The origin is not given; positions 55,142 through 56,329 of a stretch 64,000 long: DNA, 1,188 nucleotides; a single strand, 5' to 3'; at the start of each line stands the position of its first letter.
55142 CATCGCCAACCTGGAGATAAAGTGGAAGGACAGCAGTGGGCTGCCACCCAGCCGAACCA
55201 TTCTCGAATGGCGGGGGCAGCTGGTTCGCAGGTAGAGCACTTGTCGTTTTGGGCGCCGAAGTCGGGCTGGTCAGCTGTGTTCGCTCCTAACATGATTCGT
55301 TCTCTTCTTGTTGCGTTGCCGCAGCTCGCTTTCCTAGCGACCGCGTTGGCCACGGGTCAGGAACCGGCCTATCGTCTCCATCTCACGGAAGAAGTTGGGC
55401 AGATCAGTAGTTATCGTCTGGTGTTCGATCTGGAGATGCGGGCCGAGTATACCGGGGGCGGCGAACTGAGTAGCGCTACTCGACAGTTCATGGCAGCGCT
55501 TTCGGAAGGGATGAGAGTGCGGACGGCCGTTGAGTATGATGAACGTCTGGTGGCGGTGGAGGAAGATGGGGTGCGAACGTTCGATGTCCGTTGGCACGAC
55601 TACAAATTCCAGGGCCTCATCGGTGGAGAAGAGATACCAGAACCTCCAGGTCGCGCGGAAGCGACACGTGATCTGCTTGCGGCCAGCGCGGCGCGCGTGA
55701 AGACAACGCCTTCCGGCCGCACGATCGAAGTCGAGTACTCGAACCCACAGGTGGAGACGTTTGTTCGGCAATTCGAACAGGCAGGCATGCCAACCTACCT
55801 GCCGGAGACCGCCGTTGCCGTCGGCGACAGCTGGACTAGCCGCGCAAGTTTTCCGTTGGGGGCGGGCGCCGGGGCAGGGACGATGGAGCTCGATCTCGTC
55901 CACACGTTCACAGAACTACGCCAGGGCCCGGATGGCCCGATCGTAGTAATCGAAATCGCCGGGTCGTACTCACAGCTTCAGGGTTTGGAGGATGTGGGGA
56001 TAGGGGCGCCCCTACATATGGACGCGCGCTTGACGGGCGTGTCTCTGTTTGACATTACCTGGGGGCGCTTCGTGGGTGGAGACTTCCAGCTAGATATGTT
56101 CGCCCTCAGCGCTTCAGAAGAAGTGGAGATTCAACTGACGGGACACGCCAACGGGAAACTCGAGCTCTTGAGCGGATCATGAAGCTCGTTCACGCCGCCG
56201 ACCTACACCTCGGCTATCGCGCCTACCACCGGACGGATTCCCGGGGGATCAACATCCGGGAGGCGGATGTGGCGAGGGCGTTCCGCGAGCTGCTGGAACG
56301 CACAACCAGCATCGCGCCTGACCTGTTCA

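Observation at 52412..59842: Five-gene herA-like / two exported paralogs / mre11 / rad50 string: archaeal-style DNA-end-processing operon with the NurA slot replaced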

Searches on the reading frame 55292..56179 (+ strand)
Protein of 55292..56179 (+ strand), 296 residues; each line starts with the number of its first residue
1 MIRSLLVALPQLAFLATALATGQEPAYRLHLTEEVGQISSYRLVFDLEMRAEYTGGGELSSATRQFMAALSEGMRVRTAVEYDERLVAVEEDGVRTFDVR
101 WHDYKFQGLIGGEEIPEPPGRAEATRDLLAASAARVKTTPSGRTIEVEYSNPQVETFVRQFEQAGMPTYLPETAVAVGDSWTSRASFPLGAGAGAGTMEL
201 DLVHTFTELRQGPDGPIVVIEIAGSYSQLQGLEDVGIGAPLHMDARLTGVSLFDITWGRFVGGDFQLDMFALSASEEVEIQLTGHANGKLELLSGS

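Call 8: search_protein_families(library=pfam, proteins=[window:55292-56179:+], max_evalue=0.1)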
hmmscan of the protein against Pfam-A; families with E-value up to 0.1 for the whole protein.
window:55292-56179:+ (296 aa): 0 families

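Call 9: search_protein_families(library=padloc, proteins=[window:55292-56179:+], max_evalue=0.1)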
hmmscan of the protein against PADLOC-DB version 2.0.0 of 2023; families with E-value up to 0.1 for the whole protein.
window:55292-56179:+ (296 aa): 0 families

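Call 10: search_protein_families(library=ncbifam, proteins=[window:55292-56179:+], max_evalue=0.1)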
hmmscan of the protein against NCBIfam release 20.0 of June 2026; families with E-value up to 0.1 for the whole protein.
window:55292-56179:+ (296 aa): 1 family
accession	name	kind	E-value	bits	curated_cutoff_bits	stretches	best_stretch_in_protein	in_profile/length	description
NF046098.1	RSP_7527_fam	equivalog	0.083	12.7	26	0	121-142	16-37/48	RSP_7527 family protein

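Call 18: find_homologous_proteins(query=window:55292-56179:+)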
Query window:55292-56179:+ (296 aa): 44 proteins with E <= 0.001 among 8000 candidates.
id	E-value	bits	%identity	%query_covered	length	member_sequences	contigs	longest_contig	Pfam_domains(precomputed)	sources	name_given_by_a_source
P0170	2.5e-189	645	100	100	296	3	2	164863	-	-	-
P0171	5.2e-155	533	82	100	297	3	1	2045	-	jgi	jgi:hypothetical protein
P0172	1.7e-128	446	70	98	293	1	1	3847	-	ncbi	-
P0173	1.9e-126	439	72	91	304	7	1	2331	-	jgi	jgi:hypothetical protein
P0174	5.1e-121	421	67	98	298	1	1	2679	-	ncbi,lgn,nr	ncbi:MAG TPA: hypothetical protein VLC48_05585 [Gemmatimonadota bacterium]|nr:hypothetical protein [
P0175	1.2e-115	404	63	95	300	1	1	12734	-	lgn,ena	-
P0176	2.1e-102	360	59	94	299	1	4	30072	-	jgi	jgi:hypothetical protein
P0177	1.9e-100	354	59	91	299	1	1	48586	-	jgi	-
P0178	5.9e-100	352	57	95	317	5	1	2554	-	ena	-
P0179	9.0e-100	352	59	92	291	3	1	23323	PF19777.5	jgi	-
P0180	1.2e-99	351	56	99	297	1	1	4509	-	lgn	-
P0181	5.1e-99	349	59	91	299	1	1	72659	-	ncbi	-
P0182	2.0e-98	347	58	95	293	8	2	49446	-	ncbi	ncbi:MAG: hypothetical protein V3U13_01245 [Gemmatimonadota bacterium]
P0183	3.8e-97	343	59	92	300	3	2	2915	-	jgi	jgi:hypothetical protein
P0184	5.3e-97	343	55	98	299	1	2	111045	-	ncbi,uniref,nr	ncbi:MAG: hypothetical protein GWN99_14755 [Gemmatimonadetes bacterium]|uniref:Uncharacterized prote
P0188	6.2e-95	336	58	92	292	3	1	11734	PF19777.5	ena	-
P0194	4.1e-92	326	58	92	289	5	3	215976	-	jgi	-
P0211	2.3e-82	295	52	93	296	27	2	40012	-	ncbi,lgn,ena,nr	ncbi:MAG: hypothetical protein Q8W48_04360 [Candidatus Palauibacterales bacterium]|nr:hypothetical p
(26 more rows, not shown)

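Call 20: find_encoding_contigs(protein=P0194, flank=8000, max_places=1)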
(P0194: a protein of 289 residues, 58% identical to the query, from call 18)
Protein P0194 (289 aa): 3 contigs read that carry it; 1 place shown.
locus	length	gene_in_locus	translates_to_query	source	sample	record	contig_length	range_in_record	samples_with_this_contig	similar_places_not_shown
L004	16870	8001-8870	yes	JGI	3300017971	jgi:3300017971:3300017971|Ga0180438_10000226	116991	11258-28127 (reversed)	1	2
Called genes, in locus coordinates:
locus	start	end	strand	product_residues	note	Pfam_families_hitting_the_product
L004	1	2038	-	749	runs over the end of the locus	PF10459:Peptidase_S46, PF00089:Trypsin (faint), PF13365:Trypsin_2 (faint)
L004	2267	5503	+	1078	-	PF25596:CPSase_L_D1, PF02786:CPSase_L_D2, PF02787:CPSase_L_D3, PF25596:CPSase_L_D1, PF02655:ATP-grasp_3 (weak), PF02786:CPSase_L_D2, PF02222:ATP-grasp, PF02142:MGS, +2 more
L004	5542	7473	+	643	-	-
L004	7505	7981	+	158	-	PF10027:DUF2269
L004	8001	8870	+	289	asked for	-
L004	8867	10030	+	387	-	PF00149:Metallophos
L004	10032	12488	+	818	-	PF02463:SMC_N, PF13175:AAA_15, PF13304:AAA_21 (weak), PF13476:AAA_23, PF13514:AAA_27, PF13555:AAA_29 (faint), PF02463:SMC_N, PF13558:SbcC_Walker_B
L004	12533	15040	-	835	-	PF11028:TMEM260_N, PF28495:TMEM260_2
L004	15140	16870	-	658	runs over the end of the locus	PF05378:Hydant_A_N, PF01968:Hydantoinase_A, PF19278:Hydant_A_C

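Call 21: find_encoding_contigs(protein=P0211, flank=8000, max_places=1)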
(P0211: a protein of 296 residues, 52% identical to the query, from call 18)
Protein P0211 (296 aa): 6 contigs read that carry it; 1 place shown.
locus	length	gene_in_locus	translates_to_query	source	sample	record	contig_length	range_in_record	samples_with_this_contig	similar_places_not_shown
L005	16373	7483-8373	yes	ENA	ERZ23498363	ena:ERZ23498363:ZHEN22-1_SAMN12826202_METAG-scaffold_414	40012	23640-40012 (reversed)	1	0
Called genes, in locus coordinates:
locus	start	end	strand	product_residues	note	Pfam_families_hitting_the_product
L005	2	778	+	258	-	?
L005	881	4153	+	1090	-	PF25596:CPSase_L_D1, PF02786:CPSase_L_D2, PF02787:CPSase_L_D3, PF25596:CPSase_L_D1, PF02222:ATP-grasp, PF02786:CPSase_L_D2, PF15632:ATPgrasp_Ter (weak), PF02142:MGS, +3 more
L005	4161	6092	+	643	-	-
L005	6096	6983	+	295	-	-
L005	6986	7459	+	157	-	PF10027:DUF2269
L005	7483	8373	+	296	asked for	-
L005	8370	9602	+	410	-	PF00149:Metallophos, PF12850:Metallophos_2 (faint)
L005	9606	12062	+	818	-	PF02463:SMC_N, PF13175:AAA_15, PF13304:AAA_21 (weak), PF13476:AAA_23, PF13514:AAA_27, PF13555:AAA_29 (weak), PF02463:SMC_N, PF13558:SbcC_Walker_B (weak), +1 more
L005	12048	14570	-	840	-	PF11028:TMEM260_N, PF28495:TMEM260_2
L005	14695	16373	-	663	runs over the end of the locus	PF05378:Hydant_A_N, PF01968:Hydantoinase_A, PF19278:Hydant_A_C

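Call 28: search_protein_families(library=pfam, alignment_id=A2, max_evalue=1)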
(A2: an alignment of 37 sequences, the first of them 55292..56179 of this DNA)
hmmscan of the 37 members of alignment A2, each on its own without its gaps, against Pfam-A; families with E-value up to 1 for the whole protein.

A. member 1, window:55292-56179:+ (296 aa): 1 family
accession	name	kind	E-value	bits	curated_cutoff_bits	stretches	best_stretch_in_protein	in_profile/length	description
PF19777.4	DUF6263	-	0.19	11.7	26.7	1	157-187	101-129/196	Family of unknown function (DUF6263)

B. families by the number of members that match (of 37 scanned): 7 families
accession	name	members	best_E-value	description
PF19777.4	DUF6263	34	3.5e-06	Family of unknown function (DUF6263)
PF18887.5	MBG_3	7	0.051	MBG domain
PF06620.16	DUF1150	2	0.14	Protein of unknown function (DUF1150)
PF00672.30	HAMP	1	0.079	HAMP domain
PF16764.11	Sharpin_PH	1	0.14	Sharpin PH domain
PF23258.1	DUF7072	1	0.15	Domain of unknown function (DUF7072)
PF24095.1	DUF7378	1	0.16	Domain of unknown function (DUF7378)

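Call 34: predict_structure(alignment_id=A2)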
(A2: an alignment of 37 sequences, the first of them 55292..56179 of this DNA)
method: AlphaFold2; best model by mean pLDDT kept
length: 296 residues; sequences in the alignment: 37
mean_pLDDT: 83.1   pTM: 0.80
mean pLDDT of the five models: 83.1, 82.7, 81.0, 80.9, 80.7
residues with pLDDT >= 90: 133; 70-90: 106; 50-70: 53; < 50: 4
segments of 3 or more residues with pLDDT < 50: none
pLDDT, mean of each block of 10 residues (from residue 1): 53 56 79 95 93 81 82 90 95 94 89 79 73 85 87 70 62 95 81 67 96 94 89 60 92 95 94 82 94 92
secondary structure, 60 per line:
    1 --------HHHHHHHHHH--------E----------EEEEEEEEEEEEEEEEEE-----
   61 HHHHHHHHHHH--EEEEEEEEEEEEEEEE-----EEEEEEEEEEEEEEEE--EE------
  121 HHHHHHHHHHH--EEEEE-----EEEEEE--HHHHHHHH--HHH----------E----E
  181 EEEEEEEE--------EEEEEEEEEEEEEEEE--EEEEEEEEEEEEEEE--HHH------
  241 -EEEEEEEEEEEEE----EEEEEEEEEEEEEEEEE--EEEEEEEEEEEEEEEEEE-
elements in order: H9-18 E38-55 H61-71 E74-89 E95-110 H121-131 E134-138 E144-149 H152-159 E180-188 E197-212 E215-229 E242-254 E259-275 E278-295

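Call 38: fold_search(model_id=the predicted structure, library=pdb)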
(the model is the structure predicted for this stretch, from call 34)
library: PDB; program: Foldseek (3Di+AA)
matches with E <= 10: 1070; with E <= 0.001: 12
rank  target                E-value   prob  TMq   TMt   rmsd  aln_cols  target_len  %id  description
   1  9bd8_A                2.1e-06  1.00  0.46  0.32   8.2       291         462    8  ApoB 100 beta barrel bound to LDLR beta propeller (released 2024-12-25)
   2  6i7s_H                4.1e-06  1.00  0.47  0.19   7.6       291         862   11  Microsomal triglyceride transfer protein (released 2019-08-21)
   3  6i7s_G                4.4e-06  1.00  0.46  0.18   8.1       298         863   11  Microsomal triglyceride transfer protein (released 2019-08-21)
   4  1lsh_A                8.7e-06  1.00  0.45  0.17   7.9       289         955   11  LIPID-PROTEIN INTERACTIONS IN LIPOVITELLIN (released 2002-07-31)
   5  9bd1                  1.6e-05  1.00  0.45  0.17   8.5       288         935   10  beta/alpha1 region of ApoB 100 (released 2024-12-25)
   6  8co1_A1               1.7e-04  0.82  0.18  0.11  25.1       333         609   10  Type II Secretion System (released 2024-04-10)
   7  7n8o_O                4.4e-04  0.82  0.17  0.20  22.4       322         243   13  High-resolution structure of photosystem II from the mesophilic cyanobacterium, Synechocystis sp. PCC 6803 (released 2021-12-29)
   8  6pee_A                5.8e-04  0.84  0.19  0.17  16.4       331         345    7  InvG secretin domain beta-barrel from Salmonella SPI-1 injectisome NC-base (released 2019-10-23)
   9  6q14_B                6.1e-04  0.82  0.19  0.13  16.4       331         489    7  Structure of the Salmonella SPI-1 injectisome NC-base (released 2019-10-23)
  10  9a2y_MODEL_1_A        7.1e-04  0.77  0.20  0.18  24.0       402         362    9  Model of E. coli OmpF by in-cell photo-crosslinking MS and deep learning (released 2023-02-24)
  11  6q14_A                7.9e-04  0.80  0.19  0.14  16.4       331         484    7  Structure of the Salmonella SPI-1 injectisome NC-base (released 2019-10-23)
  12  9ens_A                9.8e-04  1.00  0.46  0.14   8.4       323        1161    9  Cleavage product of vitellogenin from the honey bee hemolymph (released 2025-03-26)
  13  5wq8_A                1.1e-03  0.82  0.20  0.14  25.6       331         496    8  CryoEM structure of type II secretion system secretin GspD in Vibrio cholerae (released 2016-12-28)
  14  9fjf_A                1.3e-03  0.92  0.28  0.23  16.7       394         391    6  Lysosomal transporting complex of beta-glucocerebrosidase (GCase) and lysosomal integral membrane protein 2 (LIMP-2) w (released 2025-04-09)
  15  5upb_A                1.5e-03  0.20  0.12  0.13  19.0       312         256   10  Swit_4259, an Acetoacetate Decarboxylase-like Enzyme from Sphingomonas wittichii RW1 (released 2017-06-07)
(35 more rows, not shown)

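Call 77: search_protein_representatives(alignment_id=A2)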
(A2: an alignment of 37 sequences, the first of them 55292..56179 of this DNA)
Query: 37 sequences, 300 profile positions. Proteins with E-value up to 0.001 (for the whole library): 323; up to 1e-10: 11; up to 1e-30: 4. The best 150 are listed.
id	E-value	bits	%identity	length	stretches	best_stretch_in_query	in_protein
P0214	7.1e-139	478.3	-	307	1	10-300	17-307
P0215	1.7e-98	345.7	-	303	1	11-298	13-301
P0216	1.5e-57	211.3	-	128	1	173-299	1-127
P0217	4.9e-35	137.4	-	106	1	11-112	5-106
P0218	5.9e-28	114.1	-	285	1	7-295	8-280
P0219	1.2e-27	113.1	-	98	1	17-95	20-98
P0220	5.1e-24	101.2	-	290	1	12-295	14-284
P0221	1.1e-17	80.4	-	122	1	15-96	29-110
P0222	2.3e-16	76.1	-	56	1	245-300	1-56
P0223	1.8e-12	63.2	-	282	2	134-273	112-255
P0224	9.0e-12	61.0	-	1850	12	145-200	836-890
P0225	2.5e-10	56.2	-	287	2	121-266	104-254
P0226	9.0e-10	54.4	-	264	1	116-271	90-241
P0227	1.2e-09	54.0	-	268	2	134-287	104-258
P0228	2.2e-09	53.2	-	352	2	163-273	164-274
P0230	5.9e-09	51.7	-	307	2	124-262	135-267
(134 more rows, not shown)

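Call 83: find_encoding_contigs(protein=P0223, flank=6000, max_places=2)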
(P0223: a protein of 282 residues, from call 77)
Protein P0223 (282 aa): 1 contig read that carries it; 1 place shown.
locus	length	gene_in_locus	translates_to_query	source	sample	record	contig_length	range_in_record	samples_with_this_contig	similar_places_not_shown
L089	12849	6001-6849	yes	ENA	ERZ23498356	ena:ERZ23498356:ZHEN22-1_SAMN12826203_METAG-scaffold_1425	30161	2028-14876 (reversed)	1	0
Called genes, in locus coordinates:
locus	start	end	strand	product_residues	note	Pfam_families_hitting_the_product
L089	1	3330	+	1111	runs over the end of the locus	PF26549:Tricorn_N, PF26550:Tricorn_2nd, PF07676:PD40, PF26550:Tricorn_2nd, PF26549:Tricorn_N, PF07676:PD40 (weak), PF01979:Amidohydro_1, PF07969:Amidohydro_3, +3 more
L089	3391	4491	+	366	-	PF01699:Na_Ca_ex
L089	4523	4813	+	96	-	PF08734:GYD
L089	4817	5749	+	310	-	PF00753:Lactamase_B, PF12706:Lactamase_B_2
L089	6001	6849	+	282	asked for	-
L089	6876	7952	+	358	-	PF00069:Pkinase, PF03109:ABC1 (faint), PF07714:PK_Tyr_Ser-Thr, PF01636:APH (faint), PF17667:Pkinase_fungal (weak)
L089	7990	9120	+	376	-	PF00016:RuBisCO_large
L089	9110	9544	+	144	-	PF07883:Cupin_2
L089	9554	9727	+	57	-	-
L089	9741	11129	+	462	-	-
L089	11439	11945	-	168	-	-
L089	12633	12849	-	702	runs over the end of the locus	PF00890:FAD_binding_2 (faint), PF01266:DAO (faint), PF13450:NAD_binding_8 (weak), PF00732:GMC_oxred_N, PF05199:GMC_oxred_C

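Call 84: find_encoding_contigs(protein=P0228, flank=6000, max_places=2)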
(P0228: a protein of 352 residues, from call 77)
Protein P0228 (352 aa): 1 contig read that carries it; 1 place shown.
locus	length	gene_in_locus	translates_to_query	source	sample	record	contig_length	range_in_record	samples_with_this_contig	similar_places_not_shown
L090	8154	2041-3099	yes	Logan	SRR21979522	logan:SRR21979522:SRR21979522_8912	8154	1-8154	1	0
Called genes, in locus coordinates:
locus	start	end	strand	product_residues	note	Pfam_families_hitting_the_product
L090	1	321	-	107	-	?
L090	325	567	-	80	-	PF02700:PurS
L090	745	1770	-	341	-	PF13453:Zn_ribbon_TFIIB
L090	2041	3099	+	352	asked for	-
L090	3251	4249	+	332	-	-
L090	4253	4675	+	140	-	-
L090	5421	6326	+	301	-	PF01261:AP_endonuc_2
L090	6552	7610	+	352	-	PF01073:3Beta_HSD, PF01370:Epimerase, PF02719:Polysacc_synt_2 (weak), PF04321:RmlD_sub_bind (weak), PF13460:NAD_binding_10, PF16363:GDP_Man_Dehyd, PF07993:NAD_binding_4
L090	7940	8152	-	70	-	?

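Call 85: find_encoding_contigs(protein=P0220, flank=5000, max_places=1)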
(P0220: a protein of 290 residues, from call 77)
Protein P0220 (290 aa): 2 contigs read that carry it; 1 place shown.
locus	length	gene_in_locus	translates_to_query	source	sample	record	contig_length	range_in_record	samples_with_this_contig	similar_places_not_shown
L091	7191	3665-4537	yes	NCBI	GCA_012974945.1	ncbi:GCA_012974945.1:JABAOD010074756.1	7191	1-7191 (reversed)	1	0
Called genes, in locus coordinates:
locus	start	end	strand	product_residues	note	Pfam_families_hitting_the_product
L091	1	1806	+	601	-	?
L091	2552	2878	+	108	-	-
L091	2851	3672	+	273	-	-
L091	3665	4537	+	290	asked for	-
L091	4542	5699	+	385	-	PF00149:Metallophos, PF12850:Metallophos_2 (faint)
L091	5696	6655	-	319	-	-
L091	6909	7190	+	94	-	?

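Call 86: find_encoding_contigs(protein=P0225, flank=5000, max_places=1)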
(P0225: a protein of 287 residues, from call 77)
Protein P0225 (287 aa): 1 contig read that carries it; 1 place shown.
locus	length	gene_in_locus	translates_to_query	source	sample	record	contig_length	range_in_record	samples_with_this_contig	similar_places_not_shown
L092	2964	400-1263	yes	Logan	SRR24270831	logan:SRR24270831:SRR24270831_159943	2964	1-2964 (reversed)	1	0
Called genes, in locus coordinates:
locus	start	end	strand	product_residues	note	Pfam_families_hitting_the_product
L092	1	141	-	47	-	?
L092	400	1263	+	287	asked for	PF19777:DUF6263 (faint)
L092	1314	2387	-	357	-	PF14870:PSII_BNR (faint), PF02012:BNR (faint), PF15902:Sortilin-Vps10 (faint)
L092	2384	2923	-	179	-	PF13801:Metal_resist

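Call 87: find_encoding_contigs(protein=P0230, flank=5000, max_places=1)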
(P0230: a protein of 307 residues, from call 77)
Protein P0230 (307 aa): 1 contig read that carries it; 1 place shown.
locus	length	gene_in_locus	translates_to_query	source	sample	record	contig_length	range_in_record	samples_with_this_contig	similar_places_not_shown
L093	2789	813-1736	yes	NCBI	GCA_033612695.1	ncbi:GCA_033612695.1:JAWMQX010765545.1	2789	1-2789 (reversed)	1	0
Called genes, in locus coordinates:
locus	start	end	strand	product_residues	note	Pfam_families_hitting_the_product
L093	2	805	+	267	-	?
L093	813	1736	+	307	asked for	PF19777:DUF6263 (weak)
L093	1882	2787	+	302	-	?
